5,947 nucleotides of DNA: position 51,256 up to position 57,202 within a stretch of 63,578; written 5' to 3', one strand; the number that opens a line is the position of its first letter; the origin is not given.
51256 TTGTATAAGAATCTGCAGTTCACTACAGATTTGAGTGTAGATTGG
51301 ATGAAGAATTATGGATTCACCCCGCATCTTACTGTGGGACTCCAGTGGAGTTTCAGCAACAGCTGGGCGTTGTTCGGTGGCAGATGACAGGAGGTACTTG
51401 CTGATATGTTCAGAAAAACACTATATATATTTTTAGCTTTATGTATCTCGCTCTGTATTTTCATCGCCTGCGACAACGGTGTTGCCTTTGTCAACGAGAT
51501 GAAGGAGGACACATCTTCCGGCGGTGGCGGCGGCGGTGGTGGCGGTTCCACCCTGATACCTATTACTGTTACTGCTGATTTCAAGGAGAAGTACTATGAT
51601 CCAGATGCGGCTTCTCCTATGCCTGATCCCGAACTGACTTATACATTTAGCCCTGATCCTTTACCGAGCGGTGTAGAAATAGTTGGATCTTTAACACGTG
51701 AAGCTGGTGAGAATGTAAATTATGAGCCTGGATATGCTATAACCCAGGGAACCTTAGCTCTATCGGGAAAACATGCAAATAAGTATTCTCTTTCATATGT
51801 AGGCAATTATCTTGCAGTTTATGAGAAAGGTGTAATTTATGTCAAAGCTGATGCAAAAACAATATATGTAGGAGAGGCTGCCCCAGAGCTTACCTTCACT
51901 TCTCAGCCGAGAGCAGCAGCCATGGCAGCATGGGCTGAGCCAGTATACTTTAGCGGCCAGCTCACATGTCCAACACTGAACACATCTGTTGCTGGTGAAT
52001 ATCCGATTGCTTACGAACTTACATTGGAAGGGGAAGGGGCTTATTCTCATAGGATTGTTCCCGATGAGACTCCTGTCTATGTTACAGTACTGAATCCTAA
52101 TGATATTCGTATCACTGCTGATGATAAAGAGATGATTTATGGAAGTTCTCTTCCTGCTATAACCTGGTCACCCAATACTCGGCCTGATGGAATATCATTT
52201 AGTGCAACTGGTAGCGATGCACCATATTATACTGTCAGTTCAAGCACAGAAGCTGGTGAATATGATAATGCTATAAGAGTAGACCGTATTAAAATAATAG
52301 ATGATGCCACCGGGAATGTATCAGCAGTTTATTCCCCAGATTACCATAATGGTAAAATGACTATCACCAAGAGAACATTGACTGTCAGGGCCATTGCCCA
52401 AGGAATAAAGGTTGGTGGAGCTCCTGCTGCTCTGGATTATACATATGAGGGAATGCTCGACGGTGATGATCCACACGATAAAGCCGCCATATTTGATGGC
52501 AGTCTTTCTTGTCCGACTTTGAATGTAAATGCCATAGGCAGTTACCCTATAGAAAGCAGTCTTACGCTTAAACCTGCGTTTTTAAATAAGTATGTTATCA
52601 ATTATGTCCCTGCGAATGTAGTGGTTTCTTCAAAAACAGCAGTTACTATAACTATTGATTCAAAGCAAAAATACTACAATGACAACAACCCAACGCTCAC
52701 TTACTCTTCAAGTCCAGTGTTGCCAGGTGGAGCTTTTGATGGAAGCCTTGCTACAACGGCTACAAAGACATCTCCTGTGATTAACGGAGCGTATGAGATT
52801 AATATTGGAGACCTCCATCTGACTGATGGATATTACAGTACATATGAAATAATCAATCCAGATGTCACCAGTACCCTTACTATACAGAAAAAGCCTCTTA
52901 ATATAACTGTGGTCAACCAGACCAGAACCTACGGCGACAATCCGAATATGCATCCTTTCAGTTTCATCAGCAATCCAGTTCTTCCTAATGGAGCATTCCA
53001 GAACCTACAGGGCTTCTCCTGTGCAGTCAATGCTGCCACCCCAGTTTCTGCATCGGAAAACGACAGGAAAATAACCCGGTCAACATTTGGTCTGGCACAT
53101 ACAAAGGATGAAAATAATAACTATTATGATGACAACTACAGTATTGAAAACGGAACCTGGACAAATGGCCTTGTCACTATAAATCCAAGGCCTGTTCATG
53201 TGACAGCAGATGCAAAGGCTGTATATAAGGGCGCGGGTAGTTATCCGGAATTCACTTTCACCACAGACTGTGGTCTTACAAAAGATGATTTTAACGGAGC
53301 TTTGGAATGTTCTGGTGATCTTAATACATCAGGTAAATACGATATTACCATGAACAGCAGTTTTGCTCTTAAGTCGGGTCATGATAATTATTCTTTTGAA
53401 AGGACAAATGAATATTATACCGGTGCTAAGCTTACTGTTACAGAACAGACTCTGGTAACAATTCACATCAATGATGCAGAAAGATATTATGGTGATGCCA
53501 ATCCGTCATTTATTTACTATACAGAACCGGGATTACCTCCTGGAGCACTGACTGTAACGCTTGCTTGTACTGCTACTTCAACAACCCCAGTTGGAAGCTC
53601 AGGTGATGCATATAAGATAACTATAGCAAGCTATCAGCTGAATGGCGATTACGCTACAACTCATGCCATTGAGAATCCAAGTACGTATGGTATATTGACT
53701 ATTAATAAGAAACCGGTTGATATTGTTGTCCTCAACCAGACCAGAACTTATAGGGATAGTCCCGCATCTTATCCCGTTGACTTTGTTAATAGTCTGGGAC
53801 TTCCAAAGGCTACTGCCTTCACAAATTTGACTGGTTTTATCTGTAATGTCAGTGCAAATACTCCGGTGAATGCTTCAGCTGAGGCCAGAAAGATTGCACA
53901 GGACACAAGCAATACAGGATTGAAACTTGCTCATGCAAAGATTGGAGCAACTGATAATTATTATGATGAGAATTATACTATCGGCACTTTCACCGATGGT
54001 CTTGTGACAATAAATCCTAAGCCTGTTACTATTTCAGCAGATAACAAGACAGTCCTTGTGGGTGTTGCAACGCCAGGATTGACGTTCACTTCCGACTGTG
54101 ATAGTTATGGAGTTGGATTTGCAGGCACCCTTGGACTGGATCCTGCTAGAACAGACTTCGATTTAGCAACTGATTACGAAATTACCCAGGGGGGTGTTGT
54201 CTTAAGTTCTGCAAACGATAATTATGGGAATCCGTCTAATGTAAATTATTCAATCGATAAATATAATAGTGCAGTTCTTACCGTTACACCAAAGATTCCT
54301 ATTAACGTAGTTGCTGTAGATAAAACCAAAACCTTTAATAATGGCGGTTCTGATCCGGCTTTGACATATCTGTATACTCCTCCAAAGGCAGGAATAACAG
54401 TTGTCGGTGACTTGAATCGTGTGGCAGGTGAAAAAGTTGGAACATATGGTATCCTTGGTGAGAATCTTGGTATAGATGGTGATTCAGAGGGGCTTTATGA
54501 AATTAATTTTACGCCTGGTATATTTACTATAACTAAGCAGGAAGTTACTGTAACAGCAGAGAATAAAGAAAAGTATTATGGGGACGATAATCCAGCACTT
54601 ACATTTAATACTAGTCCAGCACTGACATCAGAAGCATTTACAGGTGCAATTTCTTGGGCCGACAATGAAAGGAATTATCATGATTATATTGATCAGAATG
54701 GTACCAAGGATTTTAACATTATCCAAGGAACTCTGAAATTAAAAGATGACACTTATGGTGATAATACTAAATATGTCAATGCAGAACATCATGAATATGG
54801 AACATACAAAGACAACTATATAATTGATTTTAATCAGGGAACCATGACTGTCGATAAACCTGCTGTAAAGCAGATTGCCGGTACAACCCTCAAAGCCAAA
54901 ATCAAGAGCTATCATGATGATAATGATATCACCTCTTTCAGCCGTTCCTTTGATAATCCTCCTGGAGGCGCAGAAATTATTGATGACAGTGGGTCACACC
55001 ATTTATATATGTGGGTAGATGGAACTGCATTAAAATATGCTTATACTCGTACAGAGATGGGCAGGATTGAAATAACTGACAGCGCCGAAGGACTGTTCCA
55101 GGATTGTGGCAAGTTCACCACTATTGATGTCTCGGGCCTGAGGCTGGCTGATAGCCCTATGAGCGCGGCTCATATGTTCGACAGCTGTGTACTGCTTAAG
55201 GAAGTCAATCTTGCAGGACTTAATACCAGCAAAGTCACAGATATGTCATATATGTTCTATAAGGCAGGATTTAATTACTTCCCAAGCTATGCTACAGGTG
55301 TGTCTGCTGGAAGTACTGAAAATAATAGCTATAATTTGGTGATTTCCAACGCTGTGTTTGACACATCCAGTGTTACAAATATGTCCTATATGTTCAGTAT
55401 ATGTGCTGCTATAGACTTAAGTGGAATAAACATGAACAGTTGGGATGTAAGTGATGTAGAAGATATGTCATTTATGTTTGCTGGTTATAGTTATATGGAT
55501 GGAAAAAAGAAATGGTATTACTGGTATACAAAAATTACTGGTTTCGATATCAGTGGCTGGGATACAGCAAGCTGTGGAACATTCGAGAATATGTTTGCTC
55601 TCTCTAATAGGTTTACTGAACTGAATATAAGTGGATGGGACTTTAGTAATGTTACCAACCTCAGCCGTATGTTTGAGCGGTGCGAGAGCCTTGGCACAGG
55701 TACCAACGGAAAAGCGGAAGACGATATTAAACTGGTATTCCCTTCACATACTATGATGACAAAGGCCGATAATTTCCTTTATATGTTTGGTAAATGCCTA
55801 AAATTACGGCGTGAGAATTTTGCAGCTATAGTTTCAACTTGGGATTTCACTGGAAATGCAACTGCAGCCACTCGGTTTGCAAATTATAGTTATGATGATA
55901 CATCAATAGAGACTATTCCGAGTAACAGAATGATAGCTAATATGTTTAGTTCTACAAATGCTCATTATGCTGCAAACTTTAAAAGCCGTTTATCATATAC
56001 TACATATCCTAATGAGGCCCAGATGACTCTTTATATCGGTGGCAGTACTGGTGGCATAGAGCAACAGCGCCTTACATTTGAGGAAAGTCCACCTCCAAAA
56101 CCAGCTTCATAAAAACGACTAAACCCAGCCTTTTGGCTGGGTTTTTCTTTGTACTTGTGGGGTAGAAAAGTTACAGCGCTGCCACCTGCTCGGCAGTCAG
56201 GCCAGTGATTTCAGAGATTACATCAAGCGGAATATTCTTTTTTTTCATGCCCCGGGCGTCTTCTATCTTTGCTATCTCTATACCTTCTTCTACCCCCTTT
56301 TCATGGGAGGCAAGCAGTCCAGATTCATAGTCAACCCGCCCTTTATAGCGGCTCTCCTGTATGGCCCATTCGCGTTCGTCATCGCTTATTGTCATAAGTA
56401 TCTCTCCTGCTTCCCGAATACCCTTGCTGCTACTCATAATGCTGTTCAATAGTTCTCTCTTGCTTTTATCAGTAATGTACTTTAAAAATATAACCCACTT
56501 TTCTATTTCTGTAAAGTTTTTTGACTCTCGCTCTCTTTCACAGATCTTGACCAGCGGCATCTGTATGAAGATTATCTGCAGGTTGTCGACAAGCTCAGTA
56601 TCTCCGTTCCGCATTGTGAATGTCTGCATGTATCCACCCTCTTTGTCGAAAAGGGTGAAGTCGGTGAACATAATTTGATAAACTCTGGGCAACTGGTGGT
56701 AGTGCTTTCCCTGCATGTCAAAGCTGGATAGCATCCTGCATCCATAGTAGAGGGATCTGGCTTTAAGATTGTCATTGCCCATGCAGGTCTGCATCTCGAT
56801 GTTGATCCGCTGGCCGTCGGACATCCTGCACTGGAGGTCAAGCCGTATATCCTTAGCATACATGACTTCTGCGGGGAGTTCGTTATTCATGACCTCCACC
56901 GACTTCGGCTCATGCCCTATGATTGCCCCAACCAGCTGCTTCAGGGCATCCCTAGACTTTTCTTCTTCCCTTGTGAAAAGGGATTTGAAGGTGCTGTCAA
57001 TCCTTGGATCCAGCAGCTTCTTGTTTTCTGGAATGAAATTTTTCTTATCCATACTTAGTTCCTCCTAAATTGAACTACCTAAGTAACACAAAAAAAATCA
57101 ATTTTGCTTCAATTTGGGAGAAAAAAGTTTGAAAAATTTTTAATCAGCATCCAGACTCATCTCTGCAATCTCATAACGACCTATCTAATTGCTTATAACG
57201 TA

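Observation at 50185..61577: Twice-repeated two-gene cassette: anchor-coiled-coil-beta-barrel protein plus giant MBG/LRR lipoprotein; candidate undescribed lipoprotein surface-display system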

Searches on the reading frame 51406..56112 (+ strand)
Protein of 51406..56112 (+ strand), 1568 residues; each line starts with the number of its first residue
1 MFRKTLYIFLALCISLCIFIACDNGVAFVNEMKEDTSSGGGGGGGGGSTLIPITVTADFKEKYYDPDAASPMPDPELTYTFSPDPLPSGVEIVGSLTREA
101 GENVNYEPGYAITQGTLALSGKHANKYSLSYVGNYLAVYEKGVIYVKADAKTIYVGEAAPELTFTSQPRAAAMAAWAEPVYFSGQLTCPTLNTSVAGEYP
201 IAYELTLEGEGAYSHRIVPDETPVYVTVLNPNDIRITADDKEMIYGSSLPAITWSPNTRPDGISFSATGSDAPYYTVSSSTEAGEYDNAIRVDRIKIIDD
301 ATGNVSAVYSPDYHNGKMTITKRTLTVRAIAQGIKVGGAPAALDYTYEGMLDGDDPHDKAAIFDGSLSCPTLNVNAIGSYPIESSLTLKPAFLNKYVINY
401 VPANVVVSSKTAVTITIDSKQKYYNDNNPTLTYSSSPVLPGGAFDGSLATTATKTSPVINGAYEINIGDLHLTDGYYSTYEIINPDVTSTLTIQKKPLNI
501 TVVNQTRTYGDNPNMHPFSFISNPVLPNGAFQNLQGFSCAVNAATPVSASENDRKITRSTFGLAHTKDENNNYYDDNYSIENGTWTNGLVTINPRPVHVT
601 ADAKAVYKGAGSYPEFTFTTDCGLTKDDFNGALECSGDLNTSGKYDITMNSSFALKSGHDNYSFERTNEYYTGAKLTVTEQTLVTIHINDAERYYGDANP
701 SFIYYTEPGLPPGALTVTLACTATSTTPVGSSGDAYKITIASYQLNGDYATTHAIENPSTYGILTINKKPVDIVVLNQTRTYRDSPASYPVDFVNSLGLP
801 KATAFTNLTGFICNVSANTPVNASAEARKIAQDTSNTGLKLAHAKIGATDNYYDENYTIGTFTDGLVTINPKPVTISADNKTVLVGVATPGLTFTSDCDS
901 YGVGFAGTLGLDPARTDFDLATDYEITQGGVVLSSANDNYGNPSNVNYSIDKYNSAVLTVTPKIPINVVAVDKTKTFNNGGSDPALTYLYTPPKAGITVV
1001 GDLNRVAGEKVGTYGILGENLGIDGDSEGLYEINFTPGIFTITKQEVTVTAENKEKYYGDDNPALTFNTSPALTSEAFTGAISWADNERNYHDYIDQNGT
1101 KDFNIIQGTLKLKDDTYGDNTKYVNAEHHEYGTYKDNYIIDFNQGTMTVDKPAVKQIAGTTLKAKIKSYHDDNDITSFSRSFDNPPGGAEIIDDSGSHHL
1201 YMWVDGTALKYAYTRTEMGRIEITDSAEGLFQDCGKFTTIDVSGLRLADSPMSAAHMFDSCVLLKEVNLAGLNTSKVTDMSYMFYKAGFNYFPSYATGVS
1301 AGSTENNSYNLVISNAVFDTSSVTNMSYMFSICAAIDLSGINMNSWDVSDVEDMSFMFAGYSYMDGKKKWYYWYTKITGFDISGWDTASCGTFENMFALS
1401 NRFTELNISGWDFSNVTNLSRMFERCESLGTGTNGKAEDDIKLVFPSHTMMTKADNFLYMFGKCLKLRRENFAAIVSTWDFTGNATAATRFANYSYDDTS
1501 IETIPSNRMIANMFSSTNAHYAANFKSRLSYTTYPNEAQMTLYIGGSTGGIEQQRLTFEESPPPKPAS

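Call 3: search_protein_families(library=pfam, proteins=[window:51406-56112:+], max_evalue=0.1)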
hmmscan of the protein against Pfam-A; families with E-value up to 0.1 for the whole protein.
window:51406-56112:+ (1568 aa): 2 families
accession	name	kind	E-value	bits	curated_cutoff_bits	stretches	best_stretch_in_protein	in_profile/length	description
PF18676.6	MBG_2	-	6e-47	158.6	25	8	413-480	1-66/72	MBG domain (YGX type)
PF03382.20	DUF285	-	1.2e-22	80.3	25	3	1381-1457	41-113/120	Mycoplasma protein of unknown function, DUF285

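Call 4: search_protein_families(library=ncbifam, proteins=[window:51406-56112:+], max_evalue=0.1)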
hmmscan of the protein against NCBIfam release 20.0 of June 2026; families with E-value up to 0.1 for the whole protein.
window:51406-56112:+ (1568 aa): 3 families
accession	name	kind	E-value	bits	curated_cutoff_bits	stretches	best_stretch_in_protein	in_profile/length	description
TIGR02167.2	Liste_lipo_26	repeat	1.3e-14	53.6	30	3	1257-1282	1-26/26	PARCEL repeat-containing surface protein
NF045896.1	Mbov_0838_LP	exception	4.2e-14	52.3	500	3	1380-1434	287-340/433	Mbov_0838 family PARCEL repeat surface lipoprotein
NF048010.1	SfplDhtActHpsHDes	equivalog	0.049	12.4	430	1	1043-1160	113-229/298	(2S)-3-sulfopropanediol dehydratase activating enzyme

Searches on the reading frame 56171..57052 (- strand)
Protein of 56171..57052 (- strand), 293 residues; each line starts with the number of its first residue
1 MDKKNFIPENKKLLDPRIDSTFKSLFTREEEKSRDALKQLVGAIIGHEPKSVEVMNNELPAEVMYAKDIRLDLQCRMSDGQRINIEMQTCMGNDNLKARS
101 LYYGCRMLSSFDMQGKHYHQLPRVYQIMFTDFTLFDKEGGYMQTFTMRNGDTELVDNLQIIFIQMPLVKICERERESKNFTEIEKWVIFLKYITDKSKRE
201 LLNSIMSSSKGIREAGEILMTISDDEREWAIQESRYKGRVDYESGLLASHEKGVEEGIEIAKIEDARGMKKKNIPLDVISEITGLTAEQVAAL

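Call 3: search_protein_families(library=pfam, proteins=[window:56171-57052:-], max_evalue=0.1)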
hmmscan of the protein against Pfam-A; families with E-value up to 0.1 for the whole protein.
window:56171-57052:- (293 aa): 1 family
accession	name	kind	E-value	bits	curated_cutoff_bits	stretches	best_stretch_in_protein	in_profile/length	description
PF12784.13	PDDEXK_2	-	1.1e-40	140.3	27.4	1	16-246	1-226/229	PD-(D/E)XK nuclease family transposase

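Call 4: search_protein_families(library=ncbifam, proteins=[window:56171-57052:-], max_evalue=0.1)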
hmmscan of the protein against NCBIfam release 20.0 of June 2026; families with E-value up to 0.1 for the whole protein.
window:56171-57052:- (293 aa): 1 family
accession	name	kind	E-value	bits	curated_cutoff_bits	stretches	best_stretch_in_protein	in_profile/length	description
TIGR01784.1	T_den_put_tspse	subfamily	6.2e-40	137.7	52.1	1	18-291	2-271/273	Rpn family recombination-promoting nuclease/putative transposase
